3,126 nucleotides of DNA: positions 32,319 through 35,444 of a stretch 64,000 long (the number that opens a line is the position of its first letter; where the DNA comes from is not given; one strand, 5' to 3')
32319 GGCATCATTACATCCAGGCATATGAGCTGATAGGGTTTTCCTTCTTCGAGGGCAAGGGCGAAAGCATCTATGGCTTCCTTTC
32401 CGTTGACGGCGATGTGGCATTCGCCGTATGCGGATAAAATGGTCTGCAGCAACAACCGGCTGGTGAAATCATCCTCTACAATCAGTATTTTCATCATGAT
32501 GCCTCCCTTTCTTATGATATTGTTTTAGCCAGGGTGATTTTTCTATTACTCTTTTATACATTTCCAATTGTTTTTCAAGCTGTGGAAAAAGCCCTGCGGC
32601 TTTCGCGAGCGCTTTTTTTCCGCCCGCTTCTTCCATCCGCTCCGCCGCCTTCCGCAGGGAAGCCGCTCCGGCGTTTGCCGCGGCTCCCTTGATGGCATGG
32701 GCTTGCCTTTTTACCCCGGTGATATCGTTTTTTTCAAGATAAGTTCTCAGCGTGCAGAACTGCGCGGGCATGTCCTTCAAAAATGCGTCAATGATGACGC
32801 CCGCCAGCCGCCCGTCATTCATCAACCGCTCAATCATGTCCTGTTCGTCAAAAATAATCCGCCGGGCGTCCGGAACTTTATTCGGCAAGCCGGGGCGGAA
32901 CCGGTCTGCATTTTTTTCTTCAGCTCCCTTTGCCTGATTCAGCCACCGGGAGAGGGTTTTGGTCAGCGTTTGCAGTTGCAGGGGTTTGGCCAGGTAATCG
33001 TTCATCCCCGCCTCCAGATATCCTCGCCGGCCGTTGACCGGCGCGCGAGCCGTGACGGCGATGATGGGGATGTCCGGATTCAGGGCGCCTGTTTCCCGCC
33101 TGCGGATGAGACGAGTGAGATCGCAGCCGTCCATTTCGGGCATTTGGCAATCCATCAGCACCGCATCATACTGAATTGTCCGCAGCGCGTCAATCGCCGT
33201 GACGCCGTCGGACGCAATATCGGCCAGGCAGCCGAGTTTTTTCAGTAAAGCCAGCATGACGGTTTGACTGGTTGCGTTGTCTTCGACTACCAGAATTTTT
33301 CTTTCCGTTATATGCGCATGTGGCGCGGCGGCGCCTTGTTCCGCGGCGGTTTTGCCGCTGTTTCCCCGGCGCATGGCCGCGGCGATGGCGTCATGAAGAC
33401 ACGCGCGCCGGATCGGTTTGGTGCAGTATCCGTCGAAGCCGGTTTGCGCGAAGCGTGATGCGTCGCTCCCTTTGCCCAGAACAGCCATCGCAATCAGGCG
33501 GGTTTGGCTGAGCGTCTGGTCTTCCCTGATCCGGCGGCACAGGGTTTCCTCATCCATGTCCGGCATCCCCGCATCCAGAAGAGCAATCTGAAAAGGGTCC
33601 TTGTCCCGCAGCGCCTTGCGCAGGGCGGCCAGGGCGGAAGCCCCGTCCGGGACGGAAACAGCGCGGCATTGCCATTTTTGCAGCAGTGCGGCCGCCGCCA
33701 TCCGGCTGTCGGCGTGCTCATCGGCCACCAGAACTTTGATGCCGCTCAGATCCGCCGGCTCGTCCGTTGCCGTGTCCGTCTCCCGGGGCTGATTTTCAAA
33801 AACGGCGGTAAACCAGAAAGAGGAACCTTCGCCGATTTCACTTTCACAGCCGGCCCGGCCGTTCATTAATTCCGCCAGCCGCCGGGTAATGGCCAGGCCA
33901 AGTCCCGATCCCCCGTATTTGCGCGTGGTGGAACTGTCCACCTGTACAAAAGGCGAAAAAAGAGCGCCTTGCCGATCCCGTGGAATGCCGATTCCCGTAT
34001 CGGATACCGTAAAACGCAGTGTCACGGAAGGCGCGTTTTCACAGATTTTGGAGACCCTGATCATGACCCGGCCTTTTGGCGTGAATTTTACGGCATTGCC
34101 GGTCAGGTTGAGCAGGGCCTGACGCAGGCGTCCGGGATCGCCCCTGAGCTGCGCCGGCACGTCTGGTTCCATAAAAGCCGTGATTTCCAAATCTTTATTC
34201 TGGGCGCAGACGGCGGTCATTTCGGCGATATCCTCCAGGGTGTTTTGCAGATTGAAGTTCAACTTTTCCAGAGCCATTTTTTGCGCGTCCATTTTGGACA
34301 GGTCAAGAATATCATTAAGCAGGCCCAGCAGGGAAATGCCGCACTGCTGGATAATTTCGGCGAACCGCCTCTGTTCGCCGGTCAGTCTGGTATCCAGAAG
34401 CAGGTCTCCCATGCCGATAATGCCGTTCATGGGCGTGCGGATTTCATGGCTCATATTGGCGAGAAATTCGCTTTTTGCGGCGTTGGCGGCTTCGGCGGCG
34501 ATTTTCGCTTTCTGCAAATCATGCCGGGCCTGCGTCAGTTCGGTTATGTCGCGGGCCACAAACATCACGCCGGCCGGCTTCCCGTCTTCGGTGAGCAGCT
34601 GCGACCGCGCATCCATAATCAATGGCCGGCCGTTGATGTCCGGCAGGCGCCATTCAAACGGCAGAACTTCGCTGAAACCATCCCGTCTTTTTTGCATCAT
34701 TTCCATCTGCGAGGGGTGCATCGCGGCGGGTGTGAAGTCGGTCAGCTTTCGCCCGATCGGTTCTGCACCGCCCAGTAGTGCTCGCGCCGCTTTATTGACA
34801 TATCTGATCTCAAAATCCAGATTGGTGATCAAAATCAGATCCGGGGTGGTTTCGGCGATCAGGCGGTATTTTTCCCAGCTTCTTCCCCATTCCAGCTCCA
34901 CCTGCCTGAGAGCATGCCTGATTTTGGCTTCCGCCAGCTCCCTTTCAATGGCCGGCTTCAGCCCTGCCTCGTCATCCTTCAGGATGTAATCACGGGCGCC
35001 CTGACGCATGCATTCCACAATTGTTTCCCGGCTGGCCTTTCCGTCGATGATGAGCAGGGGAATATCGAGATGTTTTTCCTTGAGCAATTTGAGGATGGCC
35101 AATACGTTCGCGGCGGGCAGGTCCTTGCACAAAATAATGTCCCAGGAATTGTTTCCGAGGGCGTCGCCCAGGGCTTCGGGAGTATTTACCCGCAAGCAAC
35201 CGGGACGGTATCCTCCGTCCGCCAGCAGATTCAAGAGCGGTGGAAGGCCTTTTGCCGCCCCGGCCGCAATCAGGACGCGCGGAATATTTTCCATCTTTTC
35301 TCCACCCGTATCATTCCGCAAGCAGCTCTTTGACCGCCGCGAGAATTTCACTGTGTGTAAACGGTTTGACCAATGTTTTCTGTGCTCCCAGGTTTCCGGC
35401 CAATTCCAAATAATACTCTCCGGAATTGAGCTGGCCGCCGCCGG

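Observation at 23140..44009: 21-kb, 16-gene co-directional supercluster joining a full Che core to a phosphorelay, a FIST sensor and a partner-switching module, with no motility genes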

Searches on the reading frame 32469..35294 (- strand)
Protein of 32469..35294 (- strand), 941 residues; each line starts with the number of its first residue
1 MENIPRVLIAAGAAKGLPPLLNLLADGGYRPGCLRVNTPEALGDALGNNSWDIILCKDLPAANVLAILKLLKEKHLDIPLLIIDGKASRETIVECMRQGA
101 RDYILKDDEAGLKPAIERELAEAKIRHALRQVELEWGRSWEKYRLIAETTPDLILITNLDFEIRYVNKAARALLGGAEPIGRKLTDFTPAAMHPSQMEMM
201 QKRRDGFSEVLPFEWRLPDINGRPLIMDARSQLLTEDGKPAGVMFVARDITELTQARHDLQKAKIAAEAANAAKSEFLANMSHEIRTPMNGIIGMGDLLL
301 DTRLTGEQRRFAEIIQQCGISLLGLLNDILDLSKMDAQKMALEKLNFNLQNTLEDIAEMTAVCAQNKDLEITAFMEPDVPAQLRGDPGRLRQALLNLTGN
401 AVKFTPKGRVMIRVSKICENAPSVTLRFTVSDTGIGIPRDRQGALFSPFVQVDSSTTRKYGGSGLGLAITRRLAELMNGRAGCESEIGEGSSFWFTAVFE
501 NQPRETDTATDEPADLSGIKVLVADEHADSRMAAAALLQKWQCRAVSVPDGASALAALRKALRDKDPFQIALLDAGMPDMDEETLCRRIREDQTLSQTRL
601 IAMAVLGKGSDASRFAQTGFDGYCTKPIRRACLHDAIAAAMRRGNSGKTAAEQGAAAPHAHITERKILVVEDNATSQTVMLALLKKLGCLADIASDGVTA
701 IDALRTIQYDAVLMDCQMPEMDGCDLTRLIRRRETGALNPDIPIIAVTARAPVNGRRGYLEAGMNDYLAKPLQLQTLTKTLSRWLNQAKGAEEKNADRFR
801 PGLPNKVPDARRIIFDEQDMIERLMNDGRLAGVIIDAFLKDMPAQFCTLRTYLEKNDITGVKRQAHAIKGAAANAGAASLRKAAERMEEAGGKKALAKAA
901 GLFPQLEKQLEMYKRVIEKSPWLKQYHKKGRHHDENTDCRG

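Call 4: search_protein_families(library=pfam, proteins=[window:32469-35294:-], max_evalue=0.01)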
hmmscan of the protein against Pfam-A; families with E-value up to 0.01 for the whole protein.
window:32469-35294:- (941 aa): 9 families
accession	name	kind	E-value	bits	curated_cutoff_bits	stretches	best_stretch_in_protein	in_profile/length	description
PF00072.30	Response_reg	-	1.3e-47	161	30.2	3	667-781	1-110/111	Response regulator receiver domain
PF02518.31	HATPase_c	-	4.2e-27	95.2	26.4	1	385-497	1-107/111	Histidine kinase-, DNA gyrase B-, and HSP90-like ATPase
PF00512.31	HisKA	-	8.4e-22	77.4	26.9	1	273-337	1-65/66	His Kinase A (phospho-acceptor) domain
PF01627.28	Hpt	-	4.6e-12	46.5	24.6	1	834-911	2-79/84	Hpt domain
PF08448.16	PAS_4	-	6.6e-10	39.6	23.1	1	148-253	2-108/110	PAS fold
PF13426.13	PAS_9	-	4.2e-09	37.1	27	1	151-252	1-103/103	PAS domain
PF00989.32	PAS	-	1.2e-07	32.1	22.6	1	141-250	1-113/113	PAS fold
PF13188.13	PAS_8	-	1.1e-06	28.7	21.8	1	141-189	1-52/65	PAS domain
PF23198.2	PDE8A_N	-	0.0013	19.1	29.6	0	536-604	30-92/147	PDE8A-like, N-terminal domain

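Call 22: find_homologous_proteins(query=window:32469-35294:-, max_evalue=1e-30)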
Query window:32469-35294:- (941 aa): 8000 proteins with E <= 1e-30 among 8000 candidates; the best 120 are listed.
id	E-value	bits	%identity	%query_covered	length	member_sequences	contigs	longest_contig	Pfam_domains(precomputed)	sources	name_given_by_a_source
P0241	0.0e+0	2110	100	100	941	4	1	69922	PF13426.14,PF13188.14,PF08448.17,PF02518.32,PF00512.32,PF00989.32,PF00072.31,PF01627.29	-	-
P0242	0.0e+0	1322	66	100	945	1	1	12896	PF02518.32,PF00512.32,PF23198.2,PF00072.31,PF01627.29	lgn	-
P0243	0.0e+0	1180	60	99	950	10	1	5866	PF08448.17,PF02518.32,PF00512.32,PF00072.31,PF01627.29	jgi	-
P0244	0.0e+0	1130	56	85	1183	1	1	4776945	PF08447.19,PF13426.14,PF13188.14,PF08448.17,PF02518.32,PF00512.32,PF00989.32,PF00072.31,PF01627.29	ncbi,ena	-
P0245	0.0e+0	1074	54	84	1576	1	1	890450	PF08447.19,PF13426.14,PF13188.14,PF08448.17,PF02518.32,PF00512.32,PF00989.32,PF00072.31,PF01627.29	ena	-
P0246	0.0e+0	1033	48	55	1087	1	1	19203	PF13426.14,PF13188.14,PF08448.17,PF02518.32,PF00512.32,PF00989.32,PF00072.31,PF01627.29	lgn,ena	-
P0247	1.7e-272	925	51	85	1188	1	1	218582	PF08447.19,PF13426.14,PF13188.14,PF08448.17,PF02518.32,PF00512.32,PF00989.32,PF00072.31,PF01627.29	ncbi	-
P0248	2.5e-269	914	49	90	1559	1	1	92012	PF02027.25,PF08447.19,PF13426.14,PF13188.14,PF24820.2,PF08448.17,PF02518.32,PF00512.32,PF00989.32,PF00072.31,PF01627.29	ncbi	-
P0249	8.2e-256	870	56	84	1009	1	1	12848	PF08447.19,PF13426.14,PF13188.14,PF08448.17,PF02518.32,PF00512.32,PF23198.2,PF00989.32,PF00072.31,PF01627.29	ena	-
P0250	5.0e-253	861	47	84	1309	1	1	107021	PF08447.19,PF13426.14,PF13188.14,PF08448.17,PF02518.32,PF00512.32,PF23198.2,PF00989.32,PF00072.31,PF01627.29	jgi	-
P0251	1.8e-248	845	52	89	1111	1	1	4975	PF08447.19,PF13426.14,PF13188.14,PF08448.17,PF02518.32,PF00512.32,PF00989.32,PF00072.31,PF01627.29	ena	-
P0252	4.7e-243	828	52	86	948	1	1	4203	PF08447.19,PF13426.14,PF13188.14,PF08448.17,PF02518.32,PF00512.32,PF00989.32,PF00072.31,PF01627.29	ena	-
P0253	7.7e-236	804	57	73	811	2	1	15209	PF13426.14,PF13188.14,PF02518.32,PF00512.32,PF00989.32,PF00072.31,PF01627.29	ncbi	-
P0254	2.3e-234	799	54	76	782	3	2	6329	PF08447.19,PF13426.14,PF08448.17,PF02518.32,PF00512.32,PF23198.2,PF00989.32,PF00072.31,PF01627.29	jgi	jgi:PAS domain S-box-containing protein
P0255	1.1e-228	780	56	71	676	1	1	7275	PF02518.32,PF00512.32,PF00072.31,PF01627.29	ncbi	ncbi:MAG: response regulator, partial [Smithellaceae bacterium]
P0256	3.0e-226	772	55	72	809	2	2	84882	PF13426.14,PF13188.14,PF02518.32,PF00512.32,PF00072.31,PF01627.29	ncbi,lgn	-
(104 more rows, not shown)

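Call 23: find_encoding_contigs(protein=P0242, flank=10000, max_places=2)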
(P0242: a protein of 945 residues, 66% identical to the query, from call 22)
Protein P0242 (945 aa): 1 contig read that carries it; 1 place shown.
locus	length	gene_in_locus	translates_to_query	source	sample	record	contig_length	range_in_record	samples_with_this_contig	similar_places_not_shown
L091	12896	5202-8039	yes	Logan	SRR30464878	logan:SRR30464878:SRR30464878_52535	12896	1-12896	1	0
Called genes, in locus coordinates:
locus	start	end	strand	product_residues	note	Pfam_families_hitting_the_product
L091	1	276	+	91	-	?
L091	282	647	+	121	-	PF00072:Response_reg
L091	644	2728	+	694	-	PF01627:Hpt, PF02895:H-kinase_dim, PF02518:HATPase_c, PF01584:CheW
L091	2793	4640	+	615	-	PF08269:dCache_2, PF17200:sCache_2, PF17201:Cache_3-Cache_2, PF00672:HAMP, PF00015:MCPsignal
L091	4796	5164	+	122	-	PF00072:Response_reg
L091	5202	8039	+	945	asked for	PF23198:PDE8A_N (faint), PF00512:HisKA, PF02518:HATPase_c, PF00072:Response_reg, PF01627:Hpt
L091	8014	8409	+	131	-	PF00072:Response_reg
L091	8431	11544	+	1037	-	PF00072:Response_reg, PF08448:PAS_4 (weak), PF00989:PAS, PF08447:PAS_3, PF08447:PAS_3, PF00512:HisKA, PF02518:HATPase_c, PF00072:Response_reg, +3 more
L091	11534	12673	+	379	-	PF08495:FIST, PF10442:FIST_C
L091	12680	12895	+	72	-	?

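Call 24: find_encoding_contigs(protein=P0244, flank=10000, max_places=2)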
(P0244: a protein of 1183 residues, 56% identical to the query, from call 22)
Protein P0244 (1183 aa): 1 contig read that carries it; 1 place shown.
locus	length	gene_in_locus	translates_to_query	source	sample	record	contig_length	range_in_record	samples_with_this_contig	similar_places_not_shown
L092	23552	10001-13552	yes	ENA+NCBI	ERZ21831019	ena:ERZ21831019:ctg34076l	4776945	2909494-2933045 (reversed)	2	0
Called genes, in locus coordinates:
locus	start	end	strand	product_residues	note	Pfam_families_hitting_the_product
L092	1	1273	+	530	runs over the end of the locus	PF13646:HEAT_2, PF00072:Response_reg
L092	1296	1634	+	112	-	PF13466:STAS_2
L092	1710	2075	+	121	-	PF00072:Response_reg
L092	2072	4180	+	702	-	PF01627:Hpt, PF02895:H-kinase_dim, PF02518:HATPase_c, PF01584:CheW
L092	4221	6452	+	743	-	PF17201:Cache_3-Cache_2, PF17202:sCache_3_3, PF17203:sCache_3_2 (weak), PF08269:dCache_2, PF17200:sCache_2, PF00672:HAMP, PF00015:MCPsignal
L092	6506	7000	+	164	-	PF01584:CheW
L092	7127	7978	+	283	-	PF03705:CheR_N, PF01739:CheR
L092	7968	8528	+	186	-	PF03975:CheD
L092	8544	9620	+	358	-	PF00072:Response_reg, PF01339:CheB_methylest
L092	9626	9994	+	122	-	PF00072:Response_reg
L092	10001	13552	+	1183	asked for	PF00989:PAS, PF08448:PAS_4, PF13426:PAS_9, PF00989:PAS, PF13426:PAS_9, PF00512:HisKA, PF02518:HATPase_c, PF00072:Response_reg, +6 more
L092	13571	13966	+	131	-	PF00072:Response_reg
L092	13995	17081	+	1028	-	PF00072:Response_reg, PF00989:PAS (weak), PF08447:PAS_3, PF13426:PAS_9, PF08447:PAS_3, PF00512:HisKA, PF02518:HATPase_c, PF00072:Response_reg, +3 more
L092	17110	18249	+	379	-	PF08495:FIST, PF10442:FIST_C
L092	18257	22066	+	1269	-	PF08448:PAS_4, PF00989:PAS, PF08448:PAS_4, PF13426:PAS_9, PF00989:PAS, PF08447:PAS_3, PF13426:PAS_9, PF13426:PAS_9, +14 more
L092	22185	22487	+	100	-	PF01740:STAS, PF13466:STAS_2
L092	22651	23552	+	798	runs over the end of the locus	PF00989:PAS, PF08448:PAS_4, PF13426:PAS_9, PF08448:PAS_4, PF00989:PAS, PF13426:PAS_9, PF02518:HATPase_c, PF00072:Response_reg, +4 more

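Call 26: find_encoding_contigs(protein=P0245, flank=10000, max_places=1)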
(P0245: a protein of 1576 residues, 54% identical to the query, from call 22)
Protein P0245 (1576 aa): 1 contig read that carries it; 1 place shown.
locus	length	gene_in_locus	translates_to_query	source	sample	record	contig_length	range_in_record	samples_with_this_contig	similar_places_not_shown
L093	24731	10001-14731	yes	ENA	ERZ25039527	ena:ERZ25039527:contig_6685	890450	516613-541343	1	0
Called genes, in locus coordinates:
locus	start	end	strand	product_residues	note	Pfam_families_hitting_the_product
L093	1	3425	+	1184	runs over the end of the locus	PF17757:UvrB_inter, PF02559:CarD_TRCF_RID, PF00270:DEAD, PF00271:Helicase_C, PF03461:TRCF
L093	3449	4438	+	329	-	PF13623:SurA_N_2, PF13624:SurA_N_3, PF09312:SurA_N, PF13145:Rotamase_2, PF13616:Rotamase_3, PF00639:Rotamase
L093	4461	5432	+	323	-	PF13623:SurA_N_2, PF13624:SurA_N_3, PF09312:SurA_N, PF13145:Rotamase_2, PF13616:Rotamase_3, PF00639:Rotamase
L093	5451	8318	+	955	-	PF00005:ABC_tran (faint), PF02463:SMC_N (faint), PF13191:AAA_16 (faint), PF13481:AAA_25 (faint), PF13555:AAA_29 (faint), PF17760:UvrA_inter, PF17755:UvrA_DNA-bind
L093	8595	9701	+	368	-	PF00072:Response_reg, PF13487:HD_5, PF01966:HD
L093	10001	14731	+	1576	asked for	PF00072:Response_reg, PF00989:PAS, PF08448:PAS_4, PF13426:PAS_9, PF00989:PAS, PF08447:PAS_3, PF13426:PAS_9, PF13426:PAS_9, +12 more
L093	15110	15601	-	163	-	-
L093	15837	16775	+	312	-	PF13426:PAS_9, PF08447:PAS_3 (weak), PF00512:HisKA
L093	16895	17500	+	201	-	PF00072:Response_reg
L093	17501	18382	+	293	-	PF00497:SBP_bac_3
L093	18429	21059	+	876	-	PF00989:PAS (faint), PF13188:PAS_8 (faint), PF08447:PAS_3, PF13426:PAS_9 (weak), PF08448:PAS_4, PF02518:HATPase_c, PF00072:Response_reg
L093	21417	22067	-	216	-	PF01467:CTP_transf_like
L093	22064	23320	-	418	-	PF00171:Aldedh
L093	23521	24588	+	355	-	-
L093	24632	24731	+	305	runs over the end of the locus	PF04055:Radical_SAM (weak)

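Call 27: find_encoding_contigs(protein=P0247, flank=10000, max_places=1)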
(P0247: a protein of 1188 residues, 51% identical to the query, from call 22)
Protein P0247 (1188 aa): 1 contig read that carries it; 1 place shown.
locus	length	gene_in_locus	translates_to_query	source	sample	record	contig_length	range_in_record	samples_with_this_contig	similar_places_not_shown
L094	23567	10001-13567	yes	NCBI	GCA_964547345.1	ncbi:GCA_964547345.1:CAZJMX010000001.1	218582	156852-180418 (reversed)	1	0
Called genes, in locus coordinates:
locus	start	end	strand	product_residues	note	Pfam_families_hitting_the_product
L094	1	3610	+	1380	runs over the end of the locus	PF02203:TarH, PF12729:4HB_MCP_1, PF00672:HAMP (faint), PF18947:HAMP_2, PF00015:MCPsignal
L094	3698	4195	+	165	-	PF01584:CheW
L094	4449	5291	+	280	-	-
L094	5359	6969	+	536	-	PF00015:MCPsignal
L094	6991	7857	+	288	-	PF03705:CheR_N, PF01739:CheR, PF13649:Methyltransf_25 (faint)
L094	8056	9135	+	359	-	PF00072:Response_reg, PF01339:CheB_methylest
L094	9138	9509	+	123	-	PF00072:Response_reg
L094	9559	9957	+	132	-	PF01966:HD (weak), PF13487:HD_5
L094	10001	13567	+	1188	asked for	PF08448:PAS_4, PF00989:PAS, PF08448:PAS_4, PF13426:PAS_9, PF08447:PAS_3, PF13426:PAS_9, PF00989:PAS, PF13426:PAS_9, +9 more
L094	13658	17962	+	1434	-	PF00989:PAS, PF08447:PAS_3, PF13426:PAS_9, PF08448:PAS_4, PF00989:PAS, PF08448:PAS_4, PF13426:PAS_9, PF08448:PAS_4, +13 more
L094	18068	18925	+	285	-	PF03705:CheR_N, PF01739:CheR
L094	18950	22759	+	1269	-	PF12729:4HB_MCP_1, PF00672:HAMP, PF01590:GAF (weak), PF13185:GAF_2 (weak), PF00512:HisKA, PF02518:HATPase_c, PF00072:Response_reg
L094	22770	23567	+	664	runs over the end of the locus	PF00072:Response_reg, PF00989:PAS, PF08448:PAS_4, PF13426:PAS_9, PF00512:HisKA (weak), PF02518:HATPase_c, PF00072:Response_reg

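Call 38: search_protein_families(library=pfam, proteins=[L092:2-1273:+, L092:18257-22066:+, L094:13658-17962:+, L094:4449-5291:+], max_evalue=0.01)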
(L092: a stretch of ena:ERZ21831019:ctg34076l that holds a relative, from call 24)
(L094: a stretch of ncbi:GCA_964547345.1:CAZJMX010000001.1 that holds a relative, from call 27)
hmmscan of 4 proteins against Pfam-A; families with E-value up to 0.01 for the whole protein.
L092:2-1273:+ (423 aa): 3 families
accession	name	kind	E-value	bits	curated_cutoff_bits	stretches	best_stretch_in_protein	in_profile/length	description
PF00072.30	Response_reg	-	5.5e-25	88.1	30.2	1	305-417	1-110/111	Response regulator receiver domain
PF13646.12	HEAT_2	-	5.8e-21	75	27.7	4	2-63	16-78/88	HEAT repeats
PF03130.22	HEAT_PBS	-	0.0001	22.9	20.9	0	137-158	5-26/27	PBS lyase HEAT-like repeat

L092:18257-22066:+ (1269 aa): 11 families
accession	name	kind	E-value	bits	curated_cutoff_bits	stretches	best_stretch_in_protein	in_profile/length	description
PF13426.13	PAS_9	-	4.5e-62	207.2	27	5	198-298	3-103/103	PAS domain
PF00989.32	PAS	-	9.6e-56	187.1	22.6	5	190-296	5-113/113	PAS fold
PF08448.16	PAS_4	-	7.1e-48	161.9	23.1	5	193-300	2-109/110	PAS fold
PF08447.18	PAS_3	-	1.7e-37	128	25.6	4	333-404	1-73/89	PAS fold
PF13188.13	PAS_8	-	5.7e-29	99.5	21.8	2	704-756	1-49/65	PAS domain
PF07228.17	SpoIIE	-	5.1e-22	79.2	25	1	913-1117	4-190/192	Stage II sporulation protein E (SpoIIE)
PF13581.12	HATPase_c_2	-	6.9e-12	45.9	27.4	1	1153-1248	20-120/127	Histidine kinase-like ATPase domain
PF12860.13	PAS_7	-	1.3e-06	29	27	0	710-750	1-41/115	PAS fold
PF24820.1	Diguanyl_cycl_sensor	-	6e-06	26.6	28.1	0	191-274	1-91/109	Diguanylate cyclase-like sensor domain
PF14598.12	PAS_11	-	7.8e-06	26.3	25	0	327-399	8-79/109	PAS domain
PF02518.31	HATPase_c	-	0.00072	20.4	26.4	1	1161-1210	3-50/111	Histidine kinase-, DNA gyrase B-, and HSP90-like ATPase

L094:13658-17962:+ (1434 aa): 11 families
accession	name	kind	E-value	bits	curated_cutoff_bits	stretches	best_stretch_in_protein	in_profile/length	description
PF13426.13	PAS_9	-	1e-79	263.9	27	7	941-1042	4-103/103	PAS domain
PF08448.16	PAS_4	-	5.4e-72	239.5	23.1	7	433-549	2-110/110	PAS fold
PF00989.32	PAS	-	2.6e-69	230.8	22.6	5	428-544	3-113/113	PAS fold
PF13188.13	PAS_8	-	4.7e-47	156.8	21.8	5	174-226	2-55/65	PAS domain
PF08447.18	PAS_3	-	5.6e-47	158.4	25.6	3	195-274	2-83/89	PAS fold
PF02518.31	HATPase_c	-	4.3e-20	72.6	26.4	1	1173-1293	2-109/111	Histidine kinase-, DNA gyrase B-, and HSP90-like ATPase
PF00072.30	Response_reg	-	5.4e-18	65.6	30.2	1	1317-1428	1-110/111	Response regulator receiver domain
PF12860.13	PAS_7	-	6.5e-11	42.8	27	0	438-551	7-114/115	PAS fold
PF00512.31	HisKA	-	1.1e-06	29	26.9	1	1067-1129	3-64/66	His Kinase A (phospho-acceptor) domain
PF13596.12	PAS_10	-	0.00023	22.2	22.1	0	431-545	4-106/106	PAS domain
PF18095.7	PAS_12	-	0.0019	18.2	22.6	0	440-469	61-90/153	UPF0242 C-terminal PAS-like domain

L094:4449-5291:+ (280 aa): 0 families

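Call 67: search_protein_families(library=ncbifam, proteins=[window:32469-35294:-], max_evalue=0.00001)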
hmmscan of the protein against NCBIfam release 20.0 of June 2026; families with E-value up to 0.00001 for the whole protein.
window:32469-35294:- (941 aa): 147 families (the best 25 are shown)
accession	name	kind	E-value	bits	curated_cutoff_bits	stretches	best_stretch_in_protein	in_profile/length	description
NF008318.0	PRK11107.1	equivalog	5.7e-134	448.3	890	3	259-548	278-566/920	two-component sensor histidine kinase BarA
TIGR02956.1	TMAO_torS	equivalog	2.1e-129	433.3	676.5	2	259-650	449-829/967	TMAO reductase system sensor histidine kinase/response regulator TorS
NF008302.0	PRK11091.1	equivalog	6.3e-113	378.5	838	2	130-646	146-648/779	aerobic respiration two-component sensor histidine kinase ArcB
NF041947.1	LuxQ_Vibrio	equivalog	5.8e-105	352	1200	2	237-638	435-836/843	quorum-sensing autoinducer 2 sensor kinase/phosphatase LuxQ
NF011874.0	PRK15347.1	equivalog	3.7e-97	326.4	852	3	257-499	381-614/921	two component system sensor kinase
NF045901.1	HisKinLetSLeg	equivalog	5.6e-94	315.8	1650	1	260-790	279-794/906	two-component system sensor histidine kinase LetS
NF008099.0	PRK10841.1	equivalog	5.1e-87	292.6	920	3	249-494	445-685/949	two-component system sensor histidine kinase RcsC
NF038297.2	hybrid_HK_HrmK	equivalog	2.3e-86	290.8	725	2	229-636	189-603/607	hybrid histidine kinase/response regulator HrmK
NF008543.0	PRK11466.1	equivalog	1.5e-68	231.6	982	1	252-643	422-800/914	TMAO reductase system sensor histidine kinase/response regulator TorS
NF007420.1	PRK09959.1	equivalog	5.8e-57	193.1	1995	2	248-594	686-1029/1197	acid-sensing system histidine kinase EvgS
NF047874.1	MASE3_PAS_HK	subfamily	7.6e-56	190.2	560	1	126-499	250-625/655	MASE3 domain-containing sensor histidine kinase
NF046044.1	PnpS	equivalog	9.5e-51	173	400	1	129-496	43-388/390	two-component system histidine kinase PnpS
NF047465.1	hybrid_HK_LvrA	exception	9.1e-50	169.5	1200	1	251-493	179-416/819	hybrid histidine kinase/response regulator LvrA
NF041832.1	near_NosP_CTERM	subfamily_domain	1.7e-49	168.9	400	1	268-593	1-324/370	NahK/ErcS family hybrid sensor histidine kinase/response regulator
TIGR02966.1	phoR_proteo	equivalog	4.2e-45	154.2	334.2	1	141-495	6-331/333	phosphate regulon sensor histidine kinase PhoR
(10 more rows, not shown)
